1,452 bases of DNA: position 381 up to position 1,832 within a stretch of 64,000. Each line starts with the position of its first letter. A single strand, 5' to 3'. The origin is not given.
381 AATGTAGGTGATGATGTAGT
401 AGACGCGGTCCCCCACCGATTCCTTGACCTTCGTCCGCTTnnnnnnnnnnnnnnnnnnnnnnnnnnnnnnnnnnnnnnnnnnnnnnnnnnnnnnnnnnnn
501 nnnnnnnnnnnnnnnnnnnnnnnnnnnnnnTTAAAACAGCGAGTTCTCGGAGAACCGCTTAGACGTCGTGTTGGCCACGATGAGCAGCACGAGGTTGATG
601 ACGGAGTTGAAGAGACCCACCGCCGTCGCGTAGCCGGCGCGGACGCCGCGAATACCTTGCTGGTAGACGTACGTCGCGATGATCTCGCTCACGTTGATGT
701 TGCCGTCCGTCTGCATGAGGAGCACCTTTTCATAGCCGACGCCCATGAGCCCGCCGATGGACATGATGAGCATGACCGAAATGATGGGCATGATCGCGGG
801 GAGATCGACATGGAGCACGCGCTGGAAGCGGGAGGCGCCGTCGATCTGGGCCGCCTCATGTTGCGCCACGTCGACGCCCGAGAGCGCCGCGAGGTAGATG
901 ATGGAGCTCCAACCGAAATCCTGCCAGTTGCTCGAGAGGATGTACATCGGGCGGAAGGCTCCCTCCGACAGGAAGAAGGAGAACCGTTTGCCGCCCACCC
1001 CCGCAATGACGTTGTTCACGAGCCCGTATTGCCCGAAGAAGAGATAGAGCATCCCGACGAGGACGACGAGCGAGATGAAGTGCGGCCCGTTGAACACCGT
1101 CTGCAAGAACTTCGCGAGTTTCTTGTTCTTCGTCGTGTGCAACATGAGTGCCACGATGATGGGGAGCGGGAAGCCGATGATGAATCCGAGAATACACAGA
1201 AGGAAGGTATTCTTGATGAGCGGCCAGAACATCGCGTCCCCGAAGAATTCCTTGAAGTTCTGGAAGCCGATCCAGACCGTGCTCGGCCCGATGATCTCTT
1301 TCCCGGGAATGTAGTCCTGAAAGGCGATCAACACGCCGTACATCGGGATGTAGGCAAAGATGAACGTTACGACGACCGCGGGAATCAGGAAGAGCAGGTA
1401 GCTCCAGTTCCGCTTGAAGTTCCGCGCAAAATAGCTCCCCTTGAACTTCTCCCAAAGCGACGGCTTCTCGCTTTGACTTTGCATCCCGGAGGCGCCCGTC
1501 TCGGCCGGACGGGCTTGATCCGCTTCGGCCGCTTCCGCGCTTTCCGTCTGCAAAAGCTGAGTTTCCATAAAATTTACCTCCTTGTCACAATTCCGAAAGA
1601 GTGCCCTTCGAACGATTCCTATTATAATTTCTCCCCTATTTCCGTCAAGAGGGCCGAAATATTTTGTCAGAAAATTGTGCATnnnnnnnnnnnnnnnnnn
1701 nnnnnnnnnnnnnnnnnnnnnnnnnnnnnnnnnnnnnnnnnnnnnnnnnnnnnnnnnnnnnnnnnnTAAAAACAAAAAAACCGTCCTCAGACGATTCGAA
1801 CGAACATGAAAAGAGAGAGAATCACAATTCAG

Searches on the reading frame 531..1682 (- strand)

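Call 72: search_protein_families(library=pfam, proteins=[window:531-1682:-], max_evalue=0.0001)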
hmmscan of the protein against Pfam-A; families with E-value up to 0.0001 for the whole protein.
window:531-1682:- (383 aa): 1 family
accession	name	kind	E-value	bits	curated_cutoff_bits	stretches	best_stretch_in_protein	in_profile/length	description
PF00528.27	BPD_transp_1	-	2.1e-11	44.3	26.4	1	170-376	1-181/184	Binding-protein-dependent transport system inner membrane component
